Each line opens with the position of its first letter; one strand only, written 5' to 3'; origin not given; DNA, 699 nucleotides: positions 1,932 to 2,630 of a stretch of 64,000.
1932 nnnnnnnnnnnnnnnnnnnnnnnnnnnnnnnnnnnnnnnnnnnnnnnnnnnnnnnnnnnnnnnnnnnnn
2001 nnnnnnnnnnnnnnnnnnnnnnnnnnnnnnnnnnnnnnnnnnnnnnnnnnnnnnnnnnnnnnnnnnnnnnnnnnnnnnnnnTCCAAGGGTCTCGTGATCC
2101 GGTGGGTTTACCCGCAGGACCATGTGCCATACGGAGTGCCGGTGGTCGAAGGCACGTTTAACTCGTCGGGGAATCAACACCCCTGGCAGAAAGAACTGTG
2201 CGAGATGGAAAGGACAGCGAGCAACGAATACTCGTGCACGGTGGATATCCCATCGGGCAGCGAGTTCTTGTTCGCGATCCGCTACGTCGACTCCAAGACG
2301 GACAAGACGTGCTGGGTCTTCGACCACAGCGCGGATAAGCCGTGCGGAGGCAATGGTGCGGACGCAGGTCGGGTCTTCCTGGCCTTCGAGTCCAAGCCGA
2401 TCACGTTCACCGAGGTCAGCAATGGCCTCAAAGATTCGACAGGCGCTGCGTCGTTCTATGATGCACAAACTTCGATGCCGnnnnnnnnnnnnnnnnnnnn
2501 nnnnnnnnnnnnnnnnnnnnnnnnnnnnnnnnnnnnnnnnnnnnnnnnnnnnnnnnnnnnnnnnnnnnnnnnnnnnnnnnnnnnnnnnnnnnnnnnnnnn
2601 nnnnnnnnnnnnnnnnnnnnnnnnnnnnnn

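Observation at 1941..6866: Three-gene secreted module: TSP3 calcium-repeat lipoprotein and two partners sharing an undescribed Cys-containing C-terminal domain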

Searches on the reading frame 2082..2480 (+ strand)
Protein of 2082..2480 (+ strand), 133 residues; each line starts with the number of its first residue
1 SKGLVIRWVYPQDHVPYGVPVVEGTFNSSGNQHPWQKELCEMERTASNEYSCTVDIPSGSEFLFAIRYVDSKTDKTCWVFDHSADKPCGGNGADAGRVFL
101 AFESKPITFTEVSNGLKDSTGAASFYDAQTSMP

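Call 12: find_homologous_proteins(query=A1, max_evalue=0.001)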
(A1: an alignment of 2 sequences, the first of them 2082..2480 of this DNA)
Query A1 (2 sequences) (133 aa, profile of the alignment): 4 proteins with E <= 0.001 among 123 candidates.
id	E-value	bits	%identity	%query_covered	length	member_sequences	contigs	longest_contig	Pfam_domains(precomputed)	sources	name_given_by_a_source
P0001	2.8e-66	240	88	100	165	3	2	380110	-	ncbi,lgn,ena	-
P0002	6.4e-56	206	72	100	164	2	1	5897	-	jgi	-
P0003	1.0e-52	196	68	99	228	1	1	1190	-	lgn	-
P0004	1.4e-52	195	68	99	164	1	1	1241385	-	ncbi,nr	ncbi:MAG: hypothetical protein RDU25_04675 [Patescibacteria group bacterium]|nr:hypothetical protein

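Call 14: find_encoding_contigs(protein=P0004, flank=10000, max_places=3)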
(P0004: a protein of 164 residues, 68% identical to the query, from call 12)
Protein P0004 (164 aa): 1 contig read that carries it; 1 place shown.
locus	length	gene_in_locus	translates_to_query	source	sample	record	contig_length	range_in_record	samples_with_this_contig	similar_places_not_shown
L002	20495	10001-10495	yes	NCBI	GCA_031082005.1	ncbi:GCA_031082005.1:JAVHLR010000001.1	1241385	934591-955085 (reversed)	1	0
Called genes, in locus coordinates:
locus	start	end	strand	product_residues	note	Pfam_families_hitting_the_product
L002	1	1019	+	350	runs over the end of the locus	PF00535:Glycos_transf_2, PF13641:Glyco_tranf_2_3, PF13632:Glyco_trans_2_3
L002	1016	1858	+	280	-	PF13641:Glyco_tranf_2_3, PF00535:Glycos_transf_2, PF10111:Glyco_tranf_2_2 (faint), PF13632:Glyco_trans_2_3 (weak)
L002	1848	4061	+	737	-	PF13196:DUF4012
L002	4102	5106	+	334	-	PF06723:MreB_Mbl, PF00022:Actin (weak), PF00012:HSP70, PF06277:EutA (weak), PF14450:FtsA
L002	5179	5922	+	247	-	PF12705:PDDEXK_1 (weak)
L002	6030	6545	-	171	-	-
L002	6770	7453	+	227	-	-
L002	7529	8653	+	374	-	PF13439:Glyco_transf_4, PF20706:GT4-conflict, PF00534:Glycos_transf_1, PF13692:Glyco_trans_1_4, PF13524:Glyco_trans_1_2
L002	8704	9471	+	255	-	PF01978:TrmB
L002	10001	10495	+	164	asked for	-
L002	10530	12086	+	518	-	-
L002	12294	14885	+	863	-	-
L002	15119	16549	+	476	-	PF04932:Wzy_C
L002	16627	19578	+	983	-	PF13489:Methyltransf_23, PF05175:MTS, PF08241:Methyltransf_11, PF08242:Methyltransf_12, PF13649:Methyltransf_25, PF13847:Methyltransf_31, PF13439:Glyco_transf_4, PF13579:Glyco_trans_4_4, +11 more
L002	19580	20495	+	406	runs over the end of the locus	PF13439:Glyco_transf_4, PF13579:Glyco_trans_4_4, PF20706:GT4-conflict, PF00534:Glycos_transf_1, PF13692:Glyco_trans_1_4, PF13524:Glyco_trans_1_2 (weak)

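Call 15: find_encoding_contigs(protein=P0001, flank=10000, max_places=3)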
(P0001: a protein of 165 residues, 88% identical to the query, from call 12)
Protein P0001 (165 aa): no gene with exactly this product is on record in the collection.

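Call 16: find_encoding_contigs(protein=P0002, flank=10000, max_places=3)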
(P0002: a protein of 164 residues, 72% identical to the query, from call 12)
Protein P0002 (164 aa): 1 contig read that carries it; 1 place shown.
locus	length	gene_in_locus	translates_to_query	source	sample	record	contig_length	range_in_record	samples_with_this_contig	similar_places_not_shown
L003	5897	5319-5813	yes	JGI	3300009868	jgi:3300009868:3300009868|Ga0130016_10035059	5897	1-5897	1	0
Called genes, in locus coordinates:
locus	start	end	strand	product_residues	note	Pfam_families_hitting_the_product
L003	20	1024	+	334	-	PF06723:MreB_Mbl, PF00022:Actin (weak), PF00012:HSP70, PF06277:EutA (weak), PF14450:FtsA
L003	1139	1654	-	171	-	-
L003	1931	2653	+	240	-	-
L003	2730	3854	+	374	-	PF13439:Glyco_transf_4, PF13579:Glyco_trans_4_4 (weak), PF20706:GT4-conflict, PF00534:Glycos_transf_1, PF13692:Glyco_trans_1_4, PF13524:Glyco_trans_1_2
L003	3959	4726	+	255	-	PF01978:TrmB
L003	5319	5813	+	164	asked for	-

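Call 21: search_solved_structures(query=A2, max_evalue=10, show_alignments=2)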
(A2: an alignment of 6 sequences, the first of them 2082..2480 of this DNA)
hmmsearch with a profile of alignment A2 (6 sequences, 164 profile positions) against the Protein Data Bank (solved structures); distinct sequences matched with E-value up to 10: 2.
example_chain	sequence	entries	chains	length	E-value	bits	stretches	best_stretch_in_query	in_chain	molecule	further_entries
6fcm_A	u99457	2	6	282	0.55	13.1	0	78-91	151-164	Proliferating cell nuclear antigen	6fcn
2m99_A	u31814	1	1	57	0.7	12.7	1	83-125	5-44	Protease inhibitor NACI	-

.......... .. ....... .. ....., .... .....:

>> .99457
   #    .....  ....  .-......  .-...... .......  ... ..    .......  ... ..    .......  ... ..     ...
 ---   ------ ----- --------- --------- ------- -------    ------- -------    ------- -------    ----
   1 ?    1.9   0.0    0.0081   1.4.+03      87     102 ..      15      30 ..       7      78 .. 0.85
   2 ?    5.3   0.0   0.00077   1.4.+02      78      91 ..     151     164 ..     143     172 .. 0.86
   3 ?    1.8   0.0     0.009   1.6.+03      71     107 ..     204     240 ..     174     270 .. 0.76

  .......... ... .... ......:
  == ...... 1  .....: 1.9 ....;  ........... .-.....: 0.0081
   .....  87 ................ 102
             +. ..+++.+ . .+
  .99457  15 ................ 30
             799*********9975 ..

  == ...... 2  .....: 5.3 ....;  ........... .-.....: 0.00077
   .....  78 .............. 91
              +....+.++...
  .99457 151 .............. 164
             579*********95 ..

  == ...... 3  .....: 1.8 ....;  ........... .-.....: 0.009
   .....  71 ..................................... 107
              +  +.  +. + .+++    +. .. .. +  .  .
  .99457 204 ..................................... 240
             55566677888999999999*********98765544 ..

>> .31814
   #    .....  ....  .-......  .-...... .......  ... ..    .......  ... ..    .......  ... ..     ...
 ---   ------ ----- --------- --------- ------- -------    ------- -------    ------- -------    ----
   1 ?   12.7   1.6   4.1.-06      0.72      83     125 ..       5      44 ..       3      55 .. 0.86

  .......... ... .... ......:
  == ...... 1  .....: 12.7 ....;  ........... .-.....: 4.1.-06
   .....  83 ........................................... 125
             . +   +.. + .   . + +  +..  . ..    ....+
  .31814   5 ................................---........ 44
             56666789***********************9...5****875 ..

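Call 23: search_protein_families(library=pfam, proteins=[window:2082-2480:+, L002:14298-14882:+], max_evalue=10)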
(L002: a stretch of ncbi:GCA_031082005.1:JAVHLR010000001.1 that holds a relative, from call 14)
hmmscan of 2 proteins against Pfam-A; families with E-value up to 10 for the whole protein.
window:2082-2480:+ (133 aa): 1 family
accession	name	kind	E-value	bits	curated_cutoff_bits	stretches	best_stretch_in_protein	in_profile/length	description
PF25263.1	DUF7863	-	0.042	13.9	25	1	24-80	10-66/169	Domain of unknown function (DUF7863)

L002:14298-14882:+ (195 aa): 0 families

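Call 25: find_related_loci(query=A2, collection=genome_contigs, flank=8000)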
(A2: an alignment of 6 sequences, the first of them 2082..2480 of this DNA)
Query A2 (133 aa) in genome_contigs; peptide patterns used: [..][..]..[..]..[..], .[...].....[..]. (x = any residue, [..] = any of these).
49 stretches matched a pattern; 1 encode a relative of the query (tblastn E <= 1e-3); 1 distinct loci.
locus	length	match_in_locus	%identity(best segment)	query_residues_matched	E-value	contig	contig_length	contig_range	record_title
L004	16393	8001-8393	68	2-133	1e-61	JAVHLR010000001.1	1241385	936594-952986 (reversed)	MAG: Patescibacteria group bacterium isolate Ess09-17 NODE_1_length_1241385_cov_18.045301, whole genome shotgun sequence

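Call 27: search_protein_representatives(alignment_id=A2)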
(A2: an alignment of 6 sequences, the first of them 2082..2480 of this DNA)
Query: 6 sequences, 164 profile positions. Proteins with E-value up to 0.001 (for the whole library): 26; up to 1e-10: 15; up to 1e-30: 4. The best 26 are listed.
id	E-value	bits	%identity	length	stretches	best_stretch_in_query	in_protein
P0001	5.0e-92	322.2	-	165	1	1-164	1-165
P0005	1.1e-34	135.7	-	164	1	13-164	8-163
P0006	4.4e-34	133.7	-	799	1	33-161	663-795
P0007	4.5e-32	127.2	-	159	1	15-161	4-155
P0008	2.9e-28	114.8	-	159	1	12-163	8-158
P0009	4.8e-28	114.1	-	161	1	44-149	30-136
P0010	6.1e-28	113.8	-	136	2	81-161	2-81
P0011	5.3e-25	104.2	-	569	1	33-161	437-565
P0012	1.3e-24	102.9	-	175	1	16-163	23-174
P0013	2.3e-18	82.6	-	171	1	30-164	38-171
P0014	6.9e-18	81.1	-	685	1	49-157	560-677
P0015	3.5e-17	78.8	-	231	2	28-158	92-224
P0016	6.8e-16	74.6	-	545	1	45-145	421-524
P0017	8.1e-15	71.1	-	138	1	51-158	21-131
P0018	3.0e-12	62.7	-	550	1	34-159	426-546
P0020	3.7e-09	52.7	-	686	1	36-154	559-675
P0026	2.9e-05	40.0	-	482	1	43-149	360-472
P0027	4.2e-05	39.5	-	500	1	35-150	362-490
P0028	4.5e-05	39.4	-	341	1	32-160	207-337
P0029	2.4e-04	37.0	-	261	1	55-146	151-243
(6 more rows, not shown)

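Call 37: find_encoding_contigs(protein=P0006, flank=8000, max_places=3)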
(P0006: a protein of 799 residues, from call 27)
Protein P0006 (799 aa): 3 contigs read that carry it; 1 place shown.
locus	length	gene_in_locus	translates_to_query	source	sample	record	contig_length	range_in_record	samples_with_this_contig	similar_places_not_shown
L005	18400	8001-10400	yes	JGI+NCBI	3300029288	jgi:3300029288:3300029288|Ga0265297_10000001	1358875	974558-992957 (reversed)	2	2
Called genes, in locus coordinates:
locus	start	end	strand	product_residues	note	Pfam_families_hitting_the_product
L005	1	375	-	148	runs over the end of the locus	-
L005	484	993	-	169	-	-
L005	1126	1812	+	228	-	-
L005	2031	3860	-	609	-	-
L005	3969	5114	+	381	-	PF13439:Glyco_transf_4, PF20706:GT4-conflict, PF00534:Glycos_transf_1, PF13692:Glyco_trans_1_4, PF13524:Glyco_trans_1_2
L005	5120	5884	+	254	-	PF01978:TrmB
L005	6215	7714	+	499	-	PF11617:Cu-binding_MopE (weak)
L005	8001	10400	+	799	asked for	PF02412:TSP_3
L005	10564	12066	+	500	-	PF04932:Wzy_C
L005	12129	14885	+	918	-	PF08241:Methyltransf_11, PF08242:Methyltransf_12, PF13489:Methyltransf_23, PF13649:Methyltransf_25, PF13847:Methyltransf_31, PF13439:Glyco_transf_4, PF13579:Glyco_trans_4_4, PF20706:GT4-conflict, +10 more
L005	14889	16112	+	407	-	PF13439:Glyco_transf_4, PF13579:Glyco_trans_4_4, PF13524:Glyco_trans_1_2 (faint), PF20706:GT4-conflict (faint), PF00534:Glycos_transf_1, PF13692:Glyco_trans_1_4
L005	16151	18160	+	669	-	PF14885:GHL15, PF01839:FG-GAP (faint), PF13517:FG-GAP_3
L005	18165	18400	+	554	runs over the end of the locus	-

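Call 38: find_encoding_contigs(protein=P0005, flank=8000, max_places=3)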
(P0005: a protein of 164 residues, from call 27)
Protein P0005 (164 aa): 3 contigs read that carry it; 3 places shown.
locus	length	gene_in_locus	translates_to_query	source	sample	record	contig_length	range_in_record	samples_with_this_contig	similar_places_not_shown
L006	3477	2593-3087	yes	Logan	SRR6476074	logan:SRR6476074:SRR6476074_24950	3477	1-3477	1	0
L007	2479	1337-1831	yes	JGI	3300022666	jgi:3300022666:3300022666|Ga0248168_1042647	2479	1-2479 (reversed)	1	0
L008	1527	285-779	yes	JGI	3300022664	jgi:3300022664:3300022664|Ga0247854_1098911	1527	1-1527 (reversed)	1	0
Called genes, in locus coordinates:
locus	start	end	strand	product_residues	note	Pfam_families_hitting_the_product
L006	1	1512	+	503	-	?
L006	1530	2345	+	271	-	-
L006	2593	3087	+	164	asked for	-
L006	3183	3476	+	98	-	?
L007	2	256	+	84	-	?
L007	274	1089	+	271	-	-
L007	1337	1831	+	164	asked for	-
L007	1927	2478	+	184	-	?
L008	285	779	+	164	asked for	-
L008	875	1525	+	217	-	?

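Call 39: find_encoding_contigs(protein=P0014, flank=8000, max_places=3)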
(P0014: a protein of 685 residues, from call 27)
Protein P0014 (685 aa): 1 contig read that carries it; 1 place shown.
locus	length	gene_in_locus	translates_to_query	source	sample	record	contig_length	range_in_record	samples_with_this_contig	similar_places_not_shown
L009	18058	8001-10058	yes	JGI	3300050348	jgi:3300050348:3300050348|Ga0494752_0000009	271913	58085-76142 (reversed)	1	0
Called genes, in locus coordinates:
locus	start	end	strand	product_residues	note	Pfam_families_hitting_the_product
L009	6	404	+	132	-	-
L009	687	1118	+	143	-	-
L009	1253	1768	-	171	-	-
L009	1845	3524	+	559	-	PF00999:Na_H_Exchanger, PF02254:TrkA_N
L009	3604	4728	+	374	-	PF13439:Glyco_transf_4, PF20706:GT4-conflict, PF00534:Glycos_transf_1, PF13692:Glyco_trans_1_4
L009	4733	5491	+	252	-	PF01978:TrmB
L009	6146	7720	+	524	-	PF11617:Cu-binding_MopE (weak)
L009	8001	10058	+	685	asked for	PF13948:DUF4215 (weak)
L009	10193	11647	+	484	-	PF04932:Wzy_C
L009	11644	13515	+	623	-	PF13489:Methyltransf_23, PF05175:MTS, PF13847:Methyltransf_31, PF08241:Methyltransf_11, PF08242:Methyltransf_12, PF13649:Methyltransf_25, PF13439:Glyco_transf_4, PF13579:Glyco_trans_4_4, +7 more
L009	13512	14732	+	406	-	PF13439:Glyco_transf_4, PF13579:Glyco_trans_4_4, PF20706:GT4-conflict, PF00534:Glycos_transf_1, PF13692:Glyco_trans_1_4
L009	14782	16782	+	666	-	PF14885:GHL15, PF13517:FG-GAP_3, PF01839:FG-GAP (weak)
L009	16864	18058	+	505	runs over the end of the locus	-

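Call 50: search_protein_families(library=pfam, proteins=[P0011, P0014, P0016, P0018, P0020, P0026, P0027, P0028, P0029, P0006], max_evalue=0.01)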
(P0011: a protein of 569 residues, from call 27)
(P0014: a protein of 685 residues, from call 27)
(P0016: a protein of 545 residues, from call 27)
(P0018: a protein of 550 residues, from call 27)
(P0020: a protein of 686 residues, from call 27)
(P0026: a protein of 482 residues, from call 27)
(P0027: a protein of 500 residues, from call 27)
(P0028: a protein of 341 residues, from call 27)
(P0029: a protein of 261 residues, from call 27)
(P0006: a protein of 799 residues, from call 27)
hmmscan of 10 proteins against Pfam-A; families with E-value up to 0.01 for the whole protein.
P0011 (569 aa): 0 families

P0014 (685 aa): 1 family
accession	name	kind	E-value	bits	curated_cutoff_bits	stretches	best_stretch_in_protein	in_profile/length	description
PF13948.11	DUF4215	-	4.4e-33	113.8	27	6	127-154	20-46/47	Domain of unknown function (DUF4215)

P0016 (545 aa): 0 families

P0018 (550 aa): 1 family
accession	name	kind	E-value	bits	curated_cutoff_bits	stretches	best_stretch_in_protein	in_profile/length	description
PF01551.29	Peptidase_M23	-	3.3e-12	46.9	28.7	1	110-181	25-95/96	Peptidase family M23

P0020 (686 aa): 1 family
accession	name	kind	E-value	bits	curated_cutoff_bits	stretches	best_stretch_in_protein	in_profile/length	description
PF13948.11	DUF4215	-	5.2e-12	46.3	27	3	246-279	15-46/47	Domain of unknown function (DUF4215)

P0026 (482 aa): 0 families

P0027 (500 aa): 0 families

P0028 (341 aa): 1 family
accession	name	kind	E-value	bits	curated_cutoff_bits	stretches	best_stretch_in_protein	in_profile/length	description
PF01469.24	Pentapeptide_2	-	0.0084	16.4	26.4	0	154-190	3-39/40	Pentapeptide repeats (8 copies)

P0029 (261 aa): 0 families

P0006 (799 aa): 1 family
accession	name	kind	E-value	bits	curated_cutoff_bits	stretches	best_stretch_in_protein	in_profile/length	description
PF02412.23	TSP_3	-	1.2e-60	201.2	25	7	172-206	2-36/36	Thrombospondin type 3 repeat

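Call 57: list_cluster_members(proteins=[P0001, P0006, P0005, P0007, P0008, P0011, P0013, P0014, P0018, P0020])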
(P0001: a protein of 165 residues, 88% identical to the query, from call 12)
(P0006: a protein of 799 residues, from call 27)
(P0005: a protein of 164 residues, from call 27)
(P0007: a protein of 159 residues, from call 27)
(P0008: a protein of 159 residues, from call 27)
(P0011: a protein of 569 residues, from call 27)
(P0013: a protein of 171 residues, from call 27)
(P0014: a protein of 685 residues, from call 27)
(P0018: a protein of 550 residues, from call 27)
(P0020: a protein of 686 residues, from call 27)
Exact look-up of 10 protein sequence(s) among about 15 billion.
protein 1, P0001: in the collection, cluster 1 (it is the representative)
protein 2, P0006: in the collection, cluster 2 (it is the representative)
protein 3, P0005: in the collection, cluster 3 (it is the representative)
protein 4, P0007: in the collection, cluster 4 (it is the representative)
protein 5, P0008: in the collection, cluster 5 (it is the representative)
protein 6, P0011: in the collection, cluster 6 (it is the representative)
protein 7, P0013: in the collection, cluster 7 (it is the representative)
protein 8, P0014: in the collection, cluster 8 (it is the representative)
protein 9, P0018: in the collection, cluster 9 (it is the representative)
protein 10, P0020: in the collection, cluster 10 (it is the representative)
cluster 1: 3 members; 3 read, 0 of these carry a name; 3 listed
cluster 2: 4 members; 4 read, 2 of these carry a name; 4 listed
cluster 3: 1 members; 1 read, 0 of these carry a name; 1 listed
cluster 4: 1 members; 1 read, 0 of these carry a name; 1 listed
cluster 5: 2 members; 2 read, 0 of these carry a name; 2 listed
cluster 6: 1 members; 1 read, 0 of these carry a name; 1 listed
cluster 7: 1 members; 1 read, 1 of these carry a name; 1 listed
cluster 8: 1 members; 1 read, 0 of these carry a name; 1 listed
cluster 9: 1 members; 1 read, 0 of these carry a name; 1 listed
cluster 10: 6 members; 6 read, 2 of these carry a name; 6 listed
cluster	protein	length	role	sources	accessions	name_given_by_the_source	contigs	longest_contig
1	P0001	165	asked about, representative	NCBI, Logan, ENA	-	-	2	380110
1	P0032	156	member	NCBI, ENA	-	-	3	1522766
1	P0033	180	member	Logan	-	-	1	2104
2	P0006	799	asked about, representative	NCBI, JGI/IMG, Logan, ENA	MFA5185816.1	MAG: thrombospondin type 3 repeat-containing protein [Patescibacteria group bacterium]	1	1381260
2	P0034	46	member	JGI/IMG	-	hypothetical protein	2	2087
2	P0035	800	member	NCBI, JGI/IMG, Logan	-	-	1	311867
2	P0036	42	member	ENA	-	-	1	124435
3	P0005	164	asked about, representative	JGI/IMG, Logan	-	-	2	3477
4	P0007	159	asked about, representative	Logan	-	-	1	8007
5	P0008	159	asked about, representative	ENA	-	-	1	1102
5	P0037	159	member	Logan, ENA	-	-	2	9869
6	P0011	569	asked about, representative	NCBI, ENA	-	-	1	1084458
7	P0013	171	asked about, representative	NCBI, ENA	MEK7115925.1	MAG: hypothetical protein AAB879_00850 [Patescibacteria group bacterium]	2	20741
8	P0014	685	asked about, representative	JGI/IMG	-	-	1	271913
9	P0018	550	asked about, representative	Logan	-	-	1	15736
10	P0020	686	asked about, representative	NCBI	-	-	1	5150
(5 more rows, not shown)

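Call 58: find_encoding_contigs(protein=P0018, flank=8000, max_places=2)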
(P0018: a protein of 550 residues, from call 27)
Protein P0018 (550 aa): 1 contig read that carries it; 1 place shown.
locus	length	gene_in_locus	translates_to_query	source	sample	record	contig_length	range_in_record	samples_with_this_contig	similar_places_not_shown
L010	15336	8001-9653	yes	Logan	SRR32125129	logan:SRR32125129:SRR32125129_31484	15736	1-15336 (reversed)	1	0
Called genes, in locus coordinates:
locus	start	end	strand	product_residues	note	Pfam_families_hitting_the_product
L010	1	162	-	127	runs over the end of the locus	-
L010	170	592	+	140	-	PF06541:ABC_trans_CmpB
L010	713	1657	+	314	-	-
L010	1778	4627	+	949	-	-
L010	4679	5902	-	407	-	PF02812:ELFV_dehydrog_N, PF00208:ELFV_dehydrog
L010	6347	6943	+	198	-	PF02777:Sod_Fe_C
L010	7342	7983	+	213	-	-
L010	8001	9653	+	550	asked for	PF01551:Peptidase_M23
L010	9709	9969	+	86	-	-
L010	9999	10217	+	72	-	-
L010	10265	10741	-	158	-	-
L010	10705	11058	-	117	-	PF01713:Smr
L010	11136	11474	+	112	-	PF00355:Rieske, PF13806:Rieske_2 (weak)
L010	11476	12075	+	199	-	PF00565:SNase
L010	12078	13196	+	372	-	PF07884:VKOR, PF13462:Thioredoxin_4, PF01323:DSBA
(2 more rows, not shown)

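Call 59: find_encoding_contigs(protein=P0011, flank=8000, max_places=2)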
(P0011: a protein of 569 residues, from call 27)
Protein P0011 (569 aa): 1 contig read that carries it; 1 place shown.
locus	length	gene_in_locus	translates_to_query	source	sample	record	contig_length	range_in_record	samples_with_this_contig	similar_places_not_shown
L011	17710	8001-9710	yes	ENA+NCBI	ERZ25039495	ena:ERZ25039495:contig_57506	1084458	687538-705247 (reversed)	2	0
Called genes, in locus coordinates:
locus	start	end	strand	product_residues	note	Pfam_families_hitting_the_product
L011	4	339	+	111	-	PF00413:Peptidase_M10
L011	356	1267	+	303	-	PF00999:Na_H_Exchanger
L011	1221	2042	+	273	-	PF02254:TrkA_N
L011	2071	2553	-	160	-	-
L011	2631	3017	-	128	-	-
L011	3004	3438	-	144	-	-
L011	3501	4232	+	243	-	PF13439:Glyco_transf_4, PF13579:Glyco_trans_4_4 (weak)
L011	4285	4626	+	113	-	PF00534:Glycos_transf_1, PF13524:Glyco_trans_1_2, PF13692:Glyco_trans_1_4, PF20706:GT4-conflict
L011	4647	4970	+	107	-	PF01978:TrmB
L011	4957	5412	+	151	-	-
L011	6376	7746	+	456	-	PF11617:Cu-binding_MopE (weak)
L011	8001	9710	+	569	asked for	-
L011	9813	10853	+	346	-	-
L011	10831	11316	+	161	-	-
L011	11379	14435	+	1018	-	PF08241:Methyltransf_11, PF08242:Methyltransf_12, PF13489:Methyltransf_23, PF13649:Methyltransf_25, PF13847:Methyltransf_31, PF13439:Glyco_transf_4, PF13579:Glyco_trans_4_4, PF20706:GT4-conflict, +9 more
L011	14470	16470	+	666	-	PF14885:GHL15, PF13517:FG-GAP_3, PF01839:FG-GAP (weak), PF13517:FG-GAP_3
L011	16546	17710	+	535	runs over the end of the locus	-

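Call 60: find_encoding_contigs(protein=P0007, flank=8000, max_places=2)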
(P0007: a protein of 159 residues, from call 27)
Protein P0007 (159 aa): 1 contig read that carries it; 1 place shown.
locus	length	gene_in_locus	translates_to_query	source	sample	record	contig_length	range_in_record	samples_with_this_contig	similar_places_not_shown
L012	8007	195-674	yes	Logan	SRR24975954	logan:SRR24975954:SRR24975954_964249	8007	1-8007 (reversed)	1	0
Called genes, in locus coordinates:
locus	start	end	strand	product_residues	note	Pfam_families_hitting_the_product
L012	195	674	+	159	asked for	-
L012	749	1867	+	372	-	PF01926:MMR_HSR1, PF02421:FeoB_N, PF06071:YchF-GTPase_C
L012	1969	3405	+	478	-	PF01547:SBP_bac_1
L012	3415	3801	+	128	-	PF18895:T4SS_pilin (weak)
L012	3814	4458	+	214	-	PF18895:T4SS_pilin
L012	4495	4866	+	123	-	PF18895:T4SS_pilin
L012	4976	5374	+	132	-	PF18895:T4SS_pilin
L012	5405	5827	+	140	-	PF18895:T4SS_pilin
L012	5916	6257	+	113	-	PF18895:T4SS_pilin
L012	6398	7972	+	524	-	-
